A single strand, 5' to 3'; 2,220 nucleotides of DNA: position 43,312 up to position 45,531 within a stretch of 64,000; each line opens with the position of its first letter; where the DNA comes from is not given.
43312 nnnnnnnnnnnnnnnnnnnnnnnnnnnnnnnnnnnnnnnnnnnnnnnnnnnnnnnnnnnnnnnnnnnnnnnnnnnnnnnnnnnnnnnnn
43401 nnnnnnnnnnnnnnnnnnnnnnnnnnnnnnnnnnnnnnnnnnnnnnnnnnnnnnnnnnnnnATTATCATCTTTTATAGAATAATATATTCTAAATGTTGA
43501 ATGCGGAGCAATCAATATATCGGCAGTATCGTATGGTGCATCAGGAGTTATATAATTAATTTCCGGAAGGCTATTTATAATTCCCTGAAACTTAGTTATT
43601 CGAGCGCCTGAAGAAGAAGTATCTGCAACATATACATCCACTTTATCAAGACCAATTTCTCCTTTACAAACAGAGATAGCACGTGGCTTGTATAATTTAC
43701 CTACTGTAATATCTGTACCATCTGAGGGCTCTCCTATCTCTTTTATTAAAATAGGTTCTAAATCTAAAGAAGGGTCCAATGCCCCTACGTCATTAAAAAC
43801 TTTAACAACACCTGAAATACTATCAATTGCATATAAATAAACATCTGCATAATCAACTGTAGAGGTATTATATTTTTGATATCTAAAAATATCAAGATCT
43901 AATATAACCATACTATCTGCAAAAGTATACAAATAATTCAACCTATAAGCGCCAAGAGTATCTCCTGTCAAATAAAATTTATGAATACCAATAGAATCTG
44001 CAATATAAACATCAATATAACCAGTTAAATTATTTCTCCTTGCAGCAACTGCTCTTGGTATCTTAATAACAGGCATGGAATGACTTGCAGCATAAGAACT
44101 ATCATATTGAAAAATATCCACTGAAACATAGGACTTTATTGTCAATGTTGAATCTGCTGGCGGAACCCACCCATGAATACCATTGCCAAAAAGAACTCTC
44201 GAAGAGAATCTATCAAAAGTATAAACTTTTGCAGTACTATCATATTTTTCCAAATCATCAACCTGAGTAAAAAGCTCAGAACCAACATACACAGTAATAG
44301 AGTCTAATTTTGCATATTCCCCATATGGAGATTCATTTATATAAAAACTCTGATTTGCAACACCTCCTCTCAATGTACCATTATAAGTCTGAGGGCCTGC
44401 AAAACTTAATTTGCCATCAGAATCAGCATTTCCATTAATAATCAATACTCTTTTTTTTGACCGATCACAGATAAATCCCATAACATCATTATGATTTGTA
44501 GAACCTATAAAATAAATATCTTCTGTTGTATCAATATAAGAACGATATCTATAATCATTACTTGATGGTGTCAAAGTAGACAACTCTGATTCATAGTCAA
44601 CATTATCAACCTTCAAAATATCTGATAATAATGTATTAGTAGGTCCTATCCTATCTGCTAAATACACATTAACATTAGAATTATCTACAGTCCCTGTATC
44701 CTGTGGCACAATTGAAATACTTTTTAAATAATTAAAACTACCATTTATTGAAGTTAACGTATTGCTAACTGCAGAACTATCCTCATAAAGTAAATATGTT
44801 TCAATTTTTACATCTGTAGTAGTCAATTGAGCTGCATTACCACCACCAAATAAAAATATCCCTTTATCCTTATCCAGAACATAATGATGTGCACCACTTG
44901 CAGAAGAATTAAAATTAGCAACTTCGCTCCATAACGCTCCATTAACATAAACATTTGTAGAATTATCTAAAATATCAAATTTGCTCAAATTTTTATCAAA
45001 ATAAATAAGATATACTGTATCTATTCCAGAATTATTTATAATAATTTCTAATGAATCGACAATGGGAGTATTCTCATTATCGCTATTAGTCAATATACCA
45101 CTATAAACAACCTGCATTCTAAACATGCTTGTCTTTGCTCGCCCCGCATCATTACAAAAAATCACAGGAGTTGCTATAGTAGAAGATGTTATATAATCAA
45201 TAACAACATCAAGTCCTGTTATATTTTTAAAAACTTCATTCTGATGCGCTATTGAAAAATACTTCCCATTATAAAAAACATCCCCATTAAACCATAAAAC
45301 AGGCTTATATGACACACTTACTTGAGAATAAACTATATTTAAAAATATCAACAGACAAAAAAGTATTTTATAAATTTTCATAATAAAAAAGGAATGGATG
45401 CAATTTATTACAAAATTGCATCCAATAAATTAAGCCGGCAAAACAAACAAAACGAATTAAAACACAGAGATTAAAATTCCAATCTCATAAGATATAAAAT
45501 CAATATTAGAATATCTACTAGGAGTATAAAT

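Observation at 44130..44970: Contractile-injection/phage baseplate-like domains inside a secreted surface protein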

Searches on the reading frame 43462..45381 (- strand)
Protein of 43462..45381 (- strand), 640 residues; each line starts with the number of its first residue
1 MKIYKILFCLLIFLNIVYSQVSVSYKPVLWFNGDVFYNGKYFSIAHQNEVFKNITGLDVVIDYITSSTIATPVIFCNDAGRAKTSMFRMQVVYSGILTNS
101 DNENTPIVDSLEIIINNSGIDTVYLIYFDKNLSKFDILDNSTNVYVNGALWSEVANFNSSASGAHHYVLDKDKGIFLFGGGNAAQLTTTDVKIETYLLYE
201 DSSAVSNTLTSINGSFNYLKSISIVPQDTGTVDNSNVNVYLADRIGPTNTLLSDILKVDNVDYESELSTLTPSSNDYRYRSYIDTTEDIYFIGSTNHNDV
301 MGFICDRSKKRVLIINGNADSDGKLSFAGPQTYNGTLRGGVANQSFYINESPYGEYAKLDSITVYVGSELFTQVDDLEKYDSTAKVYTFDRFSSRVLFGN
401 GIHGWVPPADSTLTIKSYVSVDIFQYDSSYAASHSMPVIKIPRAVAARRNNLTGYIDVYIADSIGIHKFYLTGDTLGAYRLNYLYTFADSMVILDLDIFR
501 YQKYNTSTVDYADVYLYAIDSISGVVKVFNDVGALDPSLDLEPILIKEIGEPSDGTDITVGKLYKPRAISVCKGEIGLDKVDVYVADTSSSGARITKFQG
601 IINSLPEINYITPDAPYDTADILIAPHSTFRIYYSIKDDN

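Call 8: find_homologous_proteins(query=window:43462-45381:-, max_evalue=0.001)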
Query window:43462-45381:-: 8000 candidates shared short words with the query, none scored E <= 0.001.

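Call 18: search_protein_representatives(protein=window:43462-45321:-)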
Query: 620 residues. Proteins with E-value up to 0.001 (for the whole library): 24; up to 1e-10: 3; up to 1e-30: 1. The best 24 are listed.
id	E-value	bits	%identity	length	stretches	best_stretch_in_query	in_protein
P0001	0.0e+00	1369.1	100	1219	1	1-620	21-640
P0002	1.9e-25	106.1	36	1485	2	358-619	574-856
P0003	6.5e-15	71.3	33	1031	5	323-400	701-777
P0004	6.9e-09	51.4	39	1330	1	349-443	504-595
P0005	1.7e-08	50.2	33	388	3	114-169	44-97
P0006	3.2e-08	49.2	34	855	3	320-399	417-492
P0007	5.5e-08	48.4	36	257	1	262-400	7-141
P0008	2.9e-07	46.1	37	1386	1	351-444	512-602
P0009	7.5e-07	44.7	39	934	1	328-413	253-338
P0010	1.2e-06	44.1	34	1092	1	316-451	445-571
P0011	2.7e-06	42.9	29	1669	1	212-443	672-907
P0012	4.0e-06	42.3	38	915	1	348-450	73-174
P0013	8.1e-06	41.3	34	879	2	97-163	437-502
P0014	2.0e-05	40.0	32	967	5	344-396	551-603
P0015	5.5e-05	38.5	38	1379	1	339-448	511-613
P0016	6.9e-05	38.2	34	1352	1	350-454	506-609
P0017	1.5e-04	37.1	39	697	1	312-400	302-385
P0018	2.0e-04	36.7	34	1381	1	348-443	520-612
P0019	2.3e-04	36.5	33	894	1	340-444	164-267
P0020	2.5e-04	36.4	38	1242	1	312-400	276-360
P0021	7.5e-04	34.8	33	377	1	319-403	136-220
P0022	7.7e-04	34.8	40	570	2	117-389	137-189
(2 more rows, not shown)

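Call 22: search_protein_families(library=pfam, proteins=[P0003, P0006, P0014, P0022, P0009, P0010, P0017, P0020, P0013, P0021], max_evalue=0.01)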
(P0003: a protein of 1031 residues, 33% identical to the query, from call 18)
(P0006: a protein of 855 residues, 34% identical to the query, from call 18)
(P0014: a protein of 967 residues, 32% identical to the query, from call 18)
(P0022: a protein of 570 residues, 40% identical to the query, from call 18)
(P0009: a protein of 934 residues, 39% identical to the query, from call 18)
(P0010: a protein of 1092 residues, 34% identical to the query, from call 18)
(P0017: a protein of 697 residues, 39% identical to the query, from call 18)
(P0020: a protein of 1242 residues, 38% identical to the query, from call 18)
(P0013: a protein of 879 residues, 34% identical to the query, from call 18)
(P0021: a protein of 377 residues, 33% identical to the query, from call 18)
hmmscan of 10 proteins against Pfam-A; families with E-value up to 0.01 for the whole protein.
P0003 (1031 aa): 2 families
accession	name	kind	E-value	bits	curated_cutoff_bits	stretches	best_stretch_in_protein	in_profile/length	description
PF04865.19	Baseplate_J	-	2.6e-11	43.7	21.1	1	799-961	99-241/255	Baseplate J-like protein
PF21023.2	DENR_N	-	0.0036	17.3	25.3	0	414-431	18-35/37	DENR, N-terminal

P0006 (855 aa): 1 family
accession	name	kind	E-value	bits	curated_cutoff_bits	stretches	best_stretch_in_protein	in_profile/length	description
PF04865.19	Baseplate_J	-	6e-11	42.6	21.1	1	583-770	75-242/255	Baseplate J-like protein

P0014 (967 aa): 1 family
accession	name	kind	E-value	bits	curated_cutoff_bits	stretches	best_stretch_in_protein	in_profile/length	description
PF04865.19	Baseplate_J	-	1.4e-14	54.5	21.1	1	699-879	74-238/255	Baseplate J-like protein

P0022 (570 aa): 2 families
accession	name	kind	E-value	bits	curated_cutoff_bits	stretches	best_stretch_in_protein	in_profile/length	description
PF09684.15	Tail_P2_I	-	2.5e-08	34.3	20.6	1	294-387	22-111/139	Phage tail protein (Tail_P2_I)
PF24507.1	Ig_CFAP65_4th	-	0.0089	16.8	27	0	49-68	31-50/76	CFAP65, fourth Ig-like domain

P0009 (934 aa): 4 families
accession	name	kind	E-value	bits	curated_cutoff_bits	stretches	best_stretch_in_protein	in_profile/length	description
PF05345.18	He_PIG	-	2.2e-05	25.2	24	1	839-922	5-93/96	Putative Ig domain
PF22848.2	ASD1_dom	-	0.00017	21.7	22.2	0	142-202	98-152/239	Alpha-L-arabinofuranosidase 1 domain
PF17963.7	Big_9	-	0.00026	22.2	23.6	1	832-920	1-88/89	Bacterial Ig domain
PF17892.7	Cadherin_5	-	0.0017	18.6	26.5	1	832-922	2-97/98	Cadherin-like domain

P0010 (1092 aa): 3 families
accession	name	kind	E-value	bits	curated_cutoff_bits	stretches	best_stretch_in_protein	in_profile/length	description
PF06964.18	Alpha-L-AF_C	-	1.7e-05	25.6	27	1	743-832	101-165/165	Alpha-L-arabinofuranosidase C-terminal domain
PF00404.24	Dockerin_1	-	0.0003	21.3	22.9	1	1036-1089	1-56/57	Dockerin type I domain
PF22848.2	ASD1_dom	-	0.00056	20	22.2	0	351-396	110-149/239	Alpha-L-arabinofuranosidase 1 domain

P0017 (697 aa): 1 family
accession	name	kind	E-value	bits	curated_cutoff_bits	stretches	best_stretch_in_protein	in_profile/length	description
PF22848.2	ASD1_dom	-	2.8e-06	27.5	22.2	1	207-252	105-150/239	Alpha-L-arabinofuranosidase 1 domain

P0020 (1242 aa): 6 families
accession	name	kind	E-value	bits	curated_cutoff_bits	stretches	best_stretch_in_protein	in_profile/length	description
PF02368.24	Big_2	-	9.8e-21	74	22.8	2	990-1056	2-68/79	Bacterial Ig-like domain (group 2)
PF16410.10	DUF5018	-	1.3e-16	60.9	38.2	1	892-982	127-215/352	Domain of unknown function (DUF5018)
PF22848.2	ASD1_dom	-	1.1e-08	35.4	22.2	1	96-156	11-76/239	Alpha-L-arabinofuranosidase 1 domain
PF22585.3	Sialidase-like_CBM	-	0.00039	20.8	27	1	805-859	88-140/156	Sialidase-like, CBM domain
PF22359.2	Big-like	-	0.0011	19.7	27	1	1025-1072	4-46/48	Bacterial Ig-like domain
PF19755.4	DUF6242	-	0.0019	18.6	29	1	915-982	36-120/217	Domain of unknown function (DUF6242)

P0013 (879 aa): 0 families

P0021 (377 aa): 0 families

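Call 23: search_protein_families(library=pfam, proteins=[P0002, P0011, P0016, P0019, P0008, P0018], max_evalue=0.01)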
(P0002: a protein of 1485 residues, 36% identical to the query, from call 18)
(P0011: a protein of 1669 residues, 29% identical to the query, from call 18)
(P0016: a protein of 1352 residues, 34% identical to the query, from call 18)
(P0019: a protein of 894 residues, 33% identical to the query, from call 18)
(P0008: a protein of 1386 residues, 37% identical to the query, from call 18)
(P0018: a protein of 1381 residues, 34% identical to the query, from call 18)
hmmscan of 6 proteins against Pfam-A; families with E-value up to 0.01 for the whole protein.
P0002 (1485 aa): 3 families
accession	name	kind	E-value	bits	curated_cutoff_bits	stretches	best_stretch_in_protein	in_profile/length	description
PF13860.13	FlgD_ig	-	4.7e-12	46.2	27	1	1411-1471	13-74/79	FlgD Ig-like domain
PF18962.6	Por_Secre_tail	-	1.5e-07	32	27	1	1402-1481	2-73/75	Secretion system C-terminal sorting domain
PF13585.12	CHU_C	-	5.7e-06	26.8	27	1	1420-1479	27-80/86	CHU_C Type IX secretion signal domain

P0011 (1669 aa): 4 families
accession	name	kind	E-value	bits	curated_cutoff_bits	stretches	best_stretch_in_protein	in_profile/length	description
PF13860.13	FlgD_ig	-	3.1e-08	33.9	27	1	1602-1657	21-76/79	FlgD Ig-like domain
PF18962.6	Por_Secre_tail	-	1.9e-06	28.5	27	1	1587-1665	3-73/75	Secretion system C-terminal sorting domain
PF01436.27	NHL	-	3e-05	24.3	20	0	901-914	14-27/28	NHL repeat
PF13585.12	CHU_C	-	0.001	19.6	27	1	1602-1664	25-81/86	CHU_C Type IX secretion signal domain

P0016 (1352 aa): 5 families
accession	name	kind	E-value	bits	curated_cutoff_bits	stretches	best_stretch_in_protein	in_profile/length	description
PF00963.24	Cohesin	-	1.3e-13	51.8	24.1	1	1127-1230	4-108/139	Cohesin domain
PF13860.13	FlgD_ig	-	1e-10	41.8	27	1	1283-1338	18-74/79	FlgD Ig-like domain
PF01436.27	NHL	-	5.1e-08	33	20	0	591-604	15-28/28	NHL repeat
PF18962.6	Por_Secre_tail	-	1.3e-07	32.2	27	1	1269-1350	2-75/75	Secretion system C-terminal sorting domain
PF13585.12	CHU_C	-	0.0042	17.6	27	0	1290-1344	30-77/86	CHU_C Type IX secretion signal domain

P0019 (894 aa): 3 families
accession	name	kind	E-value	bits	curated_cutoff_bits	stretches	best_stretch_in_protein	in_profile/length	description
PF13860.13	FlgD_ig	-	2.2e-06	28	27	1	818-881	9-75/79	FlgD Ig-like domain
PF01436.27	NHL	-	4.7e-06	26.8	20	0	243-274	2-28/28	NHL repeat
PF18962.6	Por_Secre_tail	-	0.00013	22.6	27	1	811-891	2-74/75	Secretion system C-terminal sorting domain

P0008 (1386 aa): 3 families
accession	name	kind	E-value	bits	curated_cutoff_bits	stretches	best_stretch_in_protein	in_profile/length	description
PF13860.13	FlgD_ig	-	0.00013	22.3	27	1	1321-1373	23-75/79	FlgD Ig-like domain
PF00963.24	Cohesin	-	0.00018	22.2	24.1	0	890-973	29-108/139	Cohesin domain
PF01436.27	NHL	-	0.008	16.6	20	0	595-609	14-28/28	NHL repeat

P0018 (1381 aa): 2 families
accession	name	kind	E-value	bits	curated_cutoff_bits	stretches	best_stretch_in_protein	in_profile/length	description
PF13860.13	FlgD_ig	-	1.5e-07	31.7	27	1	1314-1369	21-76/79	FlgD Ig-like domain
PF01436.27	NHL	-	2.1e-07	31.1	20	1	92-107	13-28/28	NHL repeat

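Call 45: list_cluster_members(proteins=[P0001, P0025])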
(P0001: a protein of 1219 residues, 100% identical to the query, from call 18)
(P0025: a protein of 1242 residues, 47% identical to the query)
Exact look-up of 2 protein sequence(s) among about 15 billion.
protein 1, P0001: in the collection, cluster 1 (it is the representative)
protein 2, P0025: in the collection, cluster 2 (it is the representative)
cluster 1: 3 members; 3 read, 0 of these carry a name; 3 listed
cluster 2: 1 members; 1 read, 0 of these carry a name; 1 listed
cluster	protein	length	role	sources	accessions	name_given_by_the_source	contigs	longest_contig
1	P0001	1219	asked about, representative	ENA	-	-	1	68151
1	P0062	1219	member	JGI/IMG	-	-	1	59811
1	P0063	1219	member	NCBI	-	-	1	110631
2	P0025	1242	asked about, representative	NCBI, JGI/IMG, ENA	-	-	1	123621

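Call 58: predict_structure(alignment_id=A6)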
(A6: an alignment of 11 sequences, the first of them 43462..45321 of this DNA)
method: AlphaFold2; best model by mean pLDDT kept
length: 620 residues; sequences in the alignment: 11
mean_pLDDT: 63.9   pTM: 0.69
mean pLDDT of the five models: 63.9, 63.3, 61.1, 58.9, 56.8
residues with pLDDT >= 90: 28; 70-90: 253; 50-70: 170; < 50: 169
segments of 3 or more residues with pLDDT < 50: 1-51, 80-88, 180-191, 208-214, 225-233, 244-256, 300-308, 330-336, 483-491, 556-558, 585-620
pLDDT, mean of each block of 10 residues (from residue 1): 24 29 41 23 27 57 57 61 45 69 66 61 77 84 86 79 78 66 33 53 62 54 49 56 45 47 74 62 84 72 44 73 64 52 85 85 86 77 82 79 77 84 85 81 91 71 89 86 46 80 88 73 86 69 76 57 69 64 43 38 30 28
secondary structure, 60 per line:
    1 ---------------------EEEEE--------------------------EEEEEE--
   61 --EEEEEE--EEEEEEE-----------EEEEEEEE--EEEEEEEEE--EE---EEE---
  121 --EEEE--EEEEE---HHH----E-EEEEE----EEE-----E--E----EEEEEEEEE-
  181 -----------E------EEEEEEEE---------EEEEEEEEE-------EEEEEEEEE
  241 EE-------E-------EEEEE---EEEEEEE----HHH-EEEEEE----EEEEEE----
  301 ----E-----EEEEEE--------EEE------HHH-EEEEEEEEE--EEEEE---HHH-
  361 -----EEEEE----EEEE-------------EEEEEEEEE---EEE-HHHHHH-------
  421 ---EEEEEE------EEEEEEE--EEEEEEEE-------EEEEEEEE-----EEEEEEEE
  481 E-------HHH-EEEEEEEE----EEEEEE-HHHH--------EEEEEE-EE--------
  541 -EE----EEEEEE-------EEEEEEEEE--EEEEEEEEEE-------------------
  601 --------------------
elements in order: E22-26 E53-58 E63-68 E71-77 E89-96 E99-107 E115-117 E123-126 E129-133 E146-150 E155-157 E171-179 E199-206 E216-224 E232-242 E258-262 E266-272 E281-286 E291-296 E311-316 E325-327 E338-346 E349-353 E366-370 E375-378 E392-400 E404-406 H408-413 E424-429 E436-442 E445-452 E460-467 E473-481 E493-500 E505-510 H512-515 E524-529 E548-553 E561-569 E572-581

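Call 62: fold_search(model_id=the predicted structure, library=pdb)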
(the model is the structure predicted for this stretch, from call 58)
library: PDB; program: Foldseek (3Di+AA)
matches with E <= 10: 730; with E <= 0.001: 143
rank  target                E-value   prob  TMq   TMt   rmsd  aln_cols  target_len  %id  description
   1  2vw0                  2.0e-06  1.00  0.23  0.22  19.6       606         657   10  Crystal structure of the NanB sialidase from Streptococcus pneumoniae (released 2008-06-24)
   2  6jp6_A                2.9e-06  0.87  0.13  0.09  33.2       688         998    9  The X-ray structure of yeast tRNA methyltransferase complex of Trm7 and Trm734 essential for 2'-O-methylation at the f (released 2019-10-02)
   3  5y2z_H                5.5e-06  1.00  0.24  0.40  17.7       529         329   10  Crystal structure of human LGI1 EPTP-ADAM22 complex (released 2018-05-02)
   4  4a11_A                7.2e-06  0.92  0.15  0.09  26.1       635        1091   10  Structure of the hsDDB1-hsCSA complex (released 2011-12-07)
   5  7e7t_A                1.9e-05  1.00  0.21  0.38  13.2       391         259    9  Crystal structure of RSL mutant in complex with sugar Ligand (released 2021-04-14)
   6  8d81_A                2.2e-05  0.72  0.13  0.11  27.4       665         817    8  Cereblon~DDB1 bound to Pomalidomide (released 2022-07-20)
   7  7ukn_A                3.2e-05  0.72  0.14  0.09  25.0       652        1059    9  Crystal Structure of DDB1 in Complex with the H-Box Motif of pUL145 (released 2022-08-10)
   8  6voa_B                3.6e-05  1.00  0.20  0.20  14.2       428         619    9  Cryo-EM structure of the BBSome-ARL6 complex (released 2020-06-24)
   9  8ptx_B                3.8e-05  0.91  0.18  0.15  21.5       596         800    7  Cryo-EM structure of human Elp123 in complex with tRNA, acetyl-CoA, 5'-deoxyadenosine and methionine (released 2024-04-17)
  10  9nfq_A                3.8e-05  0.60  0.13  0.11  28.0       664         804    8  Crystal structure of CRBN-DDB1 and MRT-3486 in complex with NEK7 (released 2025-07-09)
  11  4qrj_A                4.2e-05  1.00  0.24  0.39  13.2       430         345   10  Crystal structure of a putative 6-phosphogluconolactonase (BACUNI_04672) from Bacteroides uniformis ATCC 8492 at 2.20  (released 2014-07-23)
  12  4qrj_B                4.5e-05  1.00  0.24  0.39  12.9       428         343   10  Crystal structure of a putative 6-phosphogluconolactonase (BACUNI_04672) from Bacteroides uniformis ATCC 8492 at 2.20  (released 2014-07-23)
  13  2iaw                  5.0e-05  1.00  0.22  0.38  13.7       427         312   10  Crystal structure of squid ganglion DFPase N175D mutant (released 2006-09-26)
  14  8fo9_F                5.0e-05  0.99  0.20  0.07  14.3       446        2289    9  Cryo-EM structure of Rab29-LRRK2 complex in the LRRK2 tetramer state (released 2024-01-03)
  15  3i1c                  5.5e-05  1.00  0.22  0.36  13.7       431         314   10  Crystal Structure of a Novel Engineered Diels-Alderase: DA_20_00_A74I (released 2009-08-18)
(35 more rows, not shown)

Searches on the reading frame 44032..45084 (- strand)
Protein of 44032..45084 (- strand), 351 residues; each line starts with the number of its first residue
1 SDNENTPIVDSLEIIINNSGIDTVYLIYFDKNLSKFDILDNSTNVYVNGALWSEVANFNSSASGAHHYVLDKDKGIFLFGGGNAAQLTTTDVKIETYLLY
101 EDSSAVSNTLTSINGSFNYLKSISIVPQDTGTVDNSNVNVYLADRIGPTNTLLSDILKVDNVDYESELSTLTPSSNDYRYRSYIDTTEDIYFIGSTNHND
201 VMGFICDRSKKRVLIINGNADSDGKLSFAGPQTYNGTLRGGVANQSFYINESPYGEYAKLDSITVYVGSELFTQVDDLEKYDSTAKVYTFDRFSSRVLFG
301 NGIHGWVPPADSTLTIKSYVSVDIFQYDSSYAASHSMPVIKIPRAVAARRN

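Call 10: search_protein_families(library=ncbifam, proteins=[window:44032-45084:-], max_evalue=10)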
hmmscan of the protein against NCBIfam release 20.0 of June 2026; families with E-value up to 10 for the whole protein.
window:44032-45084:- (351 aa): 1 family
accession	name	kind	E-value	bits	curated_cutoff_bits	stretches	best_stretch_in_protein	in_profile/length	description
TIGR02243.1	TIGR02243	equivalog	1.1e-05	24.2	155.8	2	51-87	393-429/659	putative baseplate assembly protein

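Call 11: search_protein_families(library=pfam, proteins=[window:44032-45084:-], max_evalue=10)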
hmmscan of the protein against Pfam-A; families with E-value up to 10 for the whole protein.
window:44032-45084:- (351 aa): 0 families
